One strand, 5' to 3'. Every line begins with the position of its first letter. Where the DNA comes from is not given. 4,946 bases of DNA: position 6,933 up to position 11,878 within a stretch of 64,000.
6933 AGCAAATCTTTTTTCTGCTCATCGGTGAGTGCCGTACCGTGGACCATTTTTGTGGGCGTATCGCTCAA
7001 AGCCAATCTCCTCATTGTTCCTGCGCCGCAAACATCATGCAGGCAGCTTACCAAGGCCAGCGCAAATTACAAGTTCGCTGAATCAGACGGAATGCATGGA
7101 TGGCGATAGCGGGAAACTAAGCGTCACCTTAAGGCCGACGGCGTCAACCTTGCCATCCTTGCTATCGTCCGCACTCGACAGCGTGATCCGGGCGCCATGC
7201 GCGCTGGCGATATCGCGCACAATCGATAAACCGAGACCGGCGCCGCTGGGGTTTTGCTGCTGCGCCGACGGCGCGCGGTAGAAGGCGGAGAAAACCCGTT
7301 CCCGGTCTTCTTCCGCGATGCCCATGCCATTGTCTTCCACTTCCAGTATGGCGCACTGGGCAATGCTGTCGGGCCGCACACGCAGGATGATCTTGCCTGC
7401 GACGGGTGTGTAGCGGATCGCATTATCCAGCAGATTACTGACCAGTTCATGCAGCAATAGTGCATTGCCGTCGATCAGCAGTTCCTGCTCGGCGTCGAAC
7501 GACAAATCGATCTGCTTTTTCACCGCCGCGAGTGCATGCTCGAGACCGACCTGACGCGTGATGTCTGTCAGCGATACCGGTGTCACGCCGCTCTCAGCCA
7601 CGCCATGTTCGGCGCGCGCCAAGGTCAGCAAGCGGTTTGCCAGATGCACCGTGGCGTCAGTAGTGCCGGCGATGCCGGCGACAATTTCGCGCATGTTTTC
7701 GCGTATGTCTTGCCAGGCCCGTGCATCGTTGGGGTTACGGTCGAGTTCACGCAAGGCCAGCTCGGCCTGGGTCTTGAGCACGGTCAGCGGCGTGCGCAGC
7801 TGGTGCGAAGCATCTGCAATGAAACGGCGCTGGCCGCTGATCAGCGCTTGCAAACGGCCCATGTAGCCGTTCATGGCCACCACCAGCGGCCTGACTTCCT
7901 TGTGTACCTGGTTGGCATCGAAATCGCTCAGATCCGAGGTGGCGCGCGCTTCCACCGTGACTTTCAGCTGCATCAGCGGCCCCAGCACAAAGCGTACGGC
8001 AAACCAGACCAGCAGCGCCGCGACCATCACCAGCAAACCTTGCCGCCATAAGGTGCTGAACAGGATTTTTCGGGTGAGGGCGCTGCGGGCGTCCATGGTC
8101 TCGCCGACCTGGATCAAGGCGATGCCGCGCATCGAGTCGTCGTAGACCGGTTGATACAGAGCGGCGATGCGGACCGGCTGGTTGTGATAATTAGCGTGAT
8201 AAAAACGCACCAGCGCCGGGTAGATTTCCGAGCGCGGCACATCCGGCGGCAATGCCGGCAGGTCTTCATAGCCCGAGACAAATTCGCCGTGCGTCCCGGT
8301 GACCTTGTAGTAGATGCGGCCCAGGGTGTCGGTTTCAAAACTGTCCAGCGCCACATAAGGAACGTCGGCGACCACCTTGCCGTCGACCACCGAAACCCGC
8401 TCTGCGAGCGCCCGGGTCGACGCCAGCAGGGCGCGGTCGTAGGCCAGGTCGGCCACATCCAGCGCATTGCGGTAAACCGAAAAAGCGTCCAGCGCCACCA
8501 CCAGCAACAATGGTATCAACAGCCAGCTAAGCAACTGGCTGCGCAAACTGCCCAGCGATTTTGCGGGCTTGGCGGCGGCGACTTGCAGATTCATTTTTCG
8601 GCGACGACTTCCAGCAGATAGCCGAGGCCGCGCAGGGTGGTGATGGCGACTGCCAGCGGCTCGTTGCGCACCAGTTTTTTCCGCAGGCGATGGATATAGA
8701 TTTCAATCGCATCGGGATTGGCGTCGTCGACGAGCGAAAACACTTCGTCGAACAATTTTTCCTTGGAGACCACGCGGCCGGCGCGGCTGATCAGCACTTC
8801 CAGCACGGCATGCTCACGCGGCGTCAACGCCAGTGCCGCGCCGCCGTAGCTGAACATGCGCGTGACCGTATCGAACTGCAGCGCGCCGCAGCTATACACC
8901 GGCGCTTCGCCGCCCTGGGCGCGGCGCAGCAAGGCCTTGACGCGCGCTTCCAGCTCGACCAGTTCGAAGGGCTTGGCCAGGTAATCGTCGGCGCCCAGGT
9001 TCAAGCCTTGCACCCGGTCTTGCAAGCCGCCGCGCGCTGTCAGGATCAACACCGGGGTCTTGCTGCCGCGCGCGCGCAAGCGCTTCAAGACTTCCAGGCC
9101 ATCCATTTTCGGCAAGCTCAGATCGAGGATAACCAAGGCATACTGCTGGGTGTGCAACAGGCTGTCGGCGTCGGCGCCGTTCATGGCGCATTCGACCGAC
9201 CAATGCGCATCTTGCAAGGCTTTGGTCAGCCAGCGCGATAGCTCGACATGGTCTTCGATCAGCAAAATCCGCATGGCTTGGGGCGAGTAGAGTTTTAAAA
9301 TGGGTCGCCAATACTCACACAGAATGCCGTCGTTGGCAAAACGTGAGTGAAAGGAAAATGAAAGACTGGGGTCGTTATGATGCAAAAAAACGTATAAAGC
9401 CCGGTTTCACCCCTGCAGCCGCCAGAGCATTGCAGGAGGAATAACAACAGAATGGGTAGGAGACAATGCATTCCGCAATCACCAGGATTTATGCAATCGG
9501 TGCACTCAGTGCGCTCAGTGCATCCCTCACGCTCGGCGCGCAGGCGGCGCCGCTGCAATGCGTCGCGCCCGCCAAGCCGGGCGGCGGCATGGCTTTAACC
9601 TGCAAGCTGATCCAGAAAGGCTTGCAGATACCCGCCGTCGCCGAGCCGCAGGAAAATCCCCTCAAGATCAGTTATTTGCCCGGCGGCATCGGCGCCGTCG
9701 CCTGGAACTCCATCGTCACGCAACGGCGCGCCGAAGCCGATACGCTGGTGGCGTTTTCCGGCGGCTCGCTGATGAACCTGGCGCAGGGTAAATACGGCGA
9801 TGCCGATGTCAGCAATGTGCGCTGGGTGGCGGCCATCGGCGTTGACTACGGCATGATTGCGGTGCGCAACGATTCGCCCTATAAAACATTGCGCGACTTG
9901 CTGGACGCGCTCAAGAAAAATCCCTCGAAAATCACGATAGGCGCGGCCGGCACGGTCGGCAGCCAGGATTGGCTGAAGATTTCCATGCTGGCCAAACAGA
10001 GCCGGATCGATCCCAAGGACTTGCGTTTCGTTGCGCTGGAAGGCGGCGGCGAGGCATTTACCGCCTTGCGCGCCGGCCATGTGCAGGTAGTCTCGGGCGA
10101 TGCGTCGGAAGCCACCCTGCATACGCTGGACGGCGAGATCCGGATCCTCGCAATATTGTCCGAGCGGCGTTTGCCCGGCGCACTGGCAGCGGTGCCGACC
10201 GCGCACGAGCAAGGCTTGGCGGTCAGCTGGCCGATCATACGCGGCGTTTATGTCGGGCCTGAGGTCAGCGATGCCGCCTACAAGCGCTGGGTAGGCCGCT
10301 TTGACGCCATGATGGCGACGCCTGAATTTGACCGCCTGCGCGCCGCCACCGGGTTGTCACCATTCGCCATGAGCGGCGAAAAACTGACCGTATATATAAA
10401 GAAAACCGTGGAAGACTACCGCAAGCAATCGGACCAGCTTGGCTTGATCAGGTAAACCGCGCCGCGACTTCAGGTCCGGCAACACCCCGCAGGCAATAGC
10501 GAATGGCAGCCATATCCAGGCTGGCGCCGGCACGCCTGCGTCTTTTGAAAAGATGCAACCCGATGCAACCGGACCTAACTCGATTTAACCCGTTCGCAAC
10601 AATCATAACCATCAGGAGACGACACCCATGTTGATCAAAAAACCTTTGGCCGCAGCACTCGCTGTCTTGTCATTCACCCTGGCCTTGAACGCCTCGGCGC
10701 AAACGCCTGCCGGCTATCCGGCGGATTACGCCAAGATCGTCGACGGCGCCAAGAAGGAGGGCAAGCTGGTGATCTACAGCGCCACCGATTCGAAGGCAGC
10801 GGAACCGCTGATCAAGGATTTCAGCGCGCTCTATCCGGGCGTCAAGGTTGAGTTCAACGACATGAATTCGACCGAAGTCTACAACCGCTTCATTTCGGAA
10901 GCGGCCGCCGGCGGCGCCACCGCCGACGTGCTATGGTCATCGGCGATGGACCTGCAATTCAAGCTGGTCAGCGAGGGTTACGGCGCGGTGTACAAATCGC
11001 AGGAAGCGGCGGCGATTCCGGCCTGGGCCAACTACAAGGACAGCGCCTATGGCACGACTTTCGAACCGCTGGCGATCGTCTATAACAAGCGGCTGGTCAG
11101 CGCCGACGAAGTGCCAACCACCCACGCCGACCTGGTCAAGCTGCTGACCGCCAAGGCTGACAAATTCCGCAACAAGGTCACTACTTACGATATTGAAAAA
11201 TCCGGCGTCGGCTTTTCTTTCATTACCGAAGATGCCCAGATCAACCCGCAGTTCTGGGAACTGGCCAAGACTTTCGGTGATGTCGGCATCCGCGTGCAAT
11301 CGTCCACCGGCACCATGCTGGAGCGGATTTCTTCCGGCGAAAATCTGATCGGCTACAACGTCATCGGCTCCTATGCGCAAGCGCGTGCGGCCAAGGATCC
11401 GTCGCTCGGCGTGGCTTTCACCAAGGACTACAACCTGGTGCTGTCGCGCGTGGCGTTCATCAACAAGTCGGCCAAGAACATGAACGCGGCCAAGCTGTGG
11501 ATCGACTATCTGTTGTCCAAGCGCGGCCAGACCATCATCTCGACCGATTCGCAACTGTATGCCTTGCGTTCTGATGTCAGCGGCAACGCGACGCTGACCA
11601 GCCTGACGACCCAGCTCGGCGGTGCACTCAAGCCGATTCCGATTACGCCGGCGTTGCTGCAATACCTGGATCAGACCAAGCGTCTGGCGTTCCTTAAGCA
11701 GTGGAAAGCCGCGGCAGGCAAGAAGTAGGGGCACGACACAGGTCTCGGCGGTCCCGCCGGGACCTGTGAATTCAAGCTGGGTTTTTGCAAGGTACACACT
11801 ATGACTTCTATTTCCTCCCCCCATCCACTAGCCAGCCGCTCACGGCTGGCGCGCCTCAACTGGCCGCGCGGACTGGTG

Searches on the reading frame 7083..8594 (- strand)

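Call 77: search_protein_families(library=pfam, proteins=[window:7083-8594:-], max_evalue=0.00001)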
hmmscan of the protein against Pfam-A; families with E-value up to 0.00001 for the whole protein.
window:7083-8594:- (503 aa): 3 families
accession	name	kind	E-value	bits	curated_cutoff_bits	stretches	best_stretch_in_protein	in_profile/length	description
PF08521.16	2CSK_N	-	5.7e-45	153.3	23.2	1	29-177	1-140/140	Two-component sensor kinase N-terminal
PF02518.31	HATPase_c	-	1.6e-24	86.9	26.4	1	377-497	2-110/111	Histidine kinase-, DNA gyrase B-, and HSP90-like ATPase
PF00512.31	HisKA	-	2.1e-11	44.1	26.9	1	255-331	2-66/66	His Kinase A (phospho-acceptor) domain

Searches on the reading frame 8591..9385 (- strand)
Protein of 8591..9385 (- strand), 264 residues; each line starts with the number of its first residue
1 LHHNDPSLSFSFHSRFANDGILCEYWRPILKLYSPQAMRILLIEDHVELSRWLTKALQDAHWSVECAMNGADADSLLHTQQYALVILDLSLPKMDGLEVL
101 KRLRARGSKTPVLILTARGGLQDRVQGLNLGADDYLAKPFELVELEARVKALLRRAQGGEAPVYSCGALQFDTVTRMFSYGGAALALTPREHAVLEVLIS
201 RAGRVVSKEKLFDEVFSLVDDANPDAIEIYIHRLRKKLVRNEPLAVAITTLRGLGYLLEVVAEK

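Call 77: search_protein_families(library=pfam, proteins=[window:8591-9385:-], max_evalue=0.00001)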
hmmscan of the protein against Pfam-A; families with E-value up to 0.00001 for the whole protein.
window:8591-9385:- (264 aa): 2 families
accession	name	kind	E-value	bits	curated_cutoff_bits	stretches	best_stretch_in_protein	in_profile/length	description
PF00072.30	Response_reg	-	1.8e-28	99.4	30.2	1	40-150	1-111/111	Response regulator receiver domain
PF00486.34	Trans_reg_C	-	7.1e-19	68.1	26.2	1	184-258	3-77/77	Transcriptional regulatory protein, C terminal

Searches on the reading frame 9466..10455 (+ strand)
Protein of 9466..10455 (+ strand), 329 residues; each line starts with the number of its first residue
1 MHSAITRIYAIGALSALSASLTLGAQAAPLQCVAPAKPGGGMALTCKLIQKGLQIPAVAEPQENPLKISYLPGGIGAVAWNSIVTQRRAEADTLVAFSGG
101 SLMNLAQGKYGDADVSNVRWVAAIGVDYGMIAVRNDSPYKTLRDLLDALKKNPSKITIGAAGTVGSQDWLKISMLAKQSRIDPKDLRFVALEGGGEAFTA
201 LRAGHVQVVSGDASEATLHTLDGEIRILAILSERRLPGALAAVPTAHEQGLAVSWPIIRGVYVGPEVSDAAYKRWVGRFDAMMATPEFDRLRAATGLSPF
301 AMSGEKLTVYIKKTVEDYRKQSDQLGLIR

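Call 77: search_protein_families(library=pfam, proteins=[window:9466-10455:+], max_evalue=0.00001)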
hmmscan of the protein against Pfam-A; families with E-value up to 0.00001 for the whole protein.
window:9466-10455:+ (329 aa): 1 family
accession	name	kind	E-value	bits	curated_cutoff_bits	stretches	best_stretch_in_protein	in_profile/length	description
PF03401.19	TctC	-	5.1e-19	69.3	27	1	127-318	78-265/274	Tripartite tricarboxylate transporter family receptor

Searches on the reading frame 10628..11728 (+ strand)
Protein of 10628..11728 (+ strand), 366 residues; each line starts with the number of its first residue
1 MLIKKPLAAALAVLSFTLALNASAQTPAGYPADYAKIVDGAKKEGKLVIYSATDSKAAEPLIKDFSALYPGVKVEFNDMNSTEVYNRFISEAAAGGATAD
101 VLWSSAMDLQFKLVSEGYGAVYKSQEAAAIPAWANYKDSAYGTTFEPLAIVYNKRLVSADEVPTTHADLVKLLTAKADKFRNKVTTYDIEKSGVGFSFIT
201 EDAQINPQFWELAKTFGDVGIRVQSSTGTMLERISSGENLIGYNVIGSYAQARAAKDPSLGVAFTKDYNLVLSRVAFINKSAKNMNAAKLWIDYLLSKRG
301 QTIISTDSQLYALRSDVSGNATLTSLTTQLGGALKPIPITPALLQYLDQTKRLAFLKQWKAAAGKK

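Call 78: search_protein_families(library=pfam, proteins=[window:10628-11728:+], max_evalue=0.00001)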
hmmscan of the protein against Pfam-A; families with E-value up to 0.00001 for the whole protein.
window:10628-11728:+ (366 aa): 4 families
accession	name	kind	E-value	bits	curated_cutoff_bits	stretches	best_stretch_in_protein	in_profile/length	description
PF13416.11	SBP_bac_8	-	4.3e-17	63.3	27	1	61-320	2-268/279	Bacterial extracellular solute-binding protein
PF01547.30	SBP_bac_1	-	1.3e-14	55.3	26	1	54-301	6-306/307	Bacterial extracellular solute-binding protein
PF13343.11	SBP_bac_6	-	4e-11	43.3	24.6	1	99-309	4-216/245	Bacterial extracellular solute-binding protein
PF13531.11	SBP_bac_11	-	1.4e-09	38.5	25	1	48-304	2-221/227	Bacterial extracellular solute-binding protein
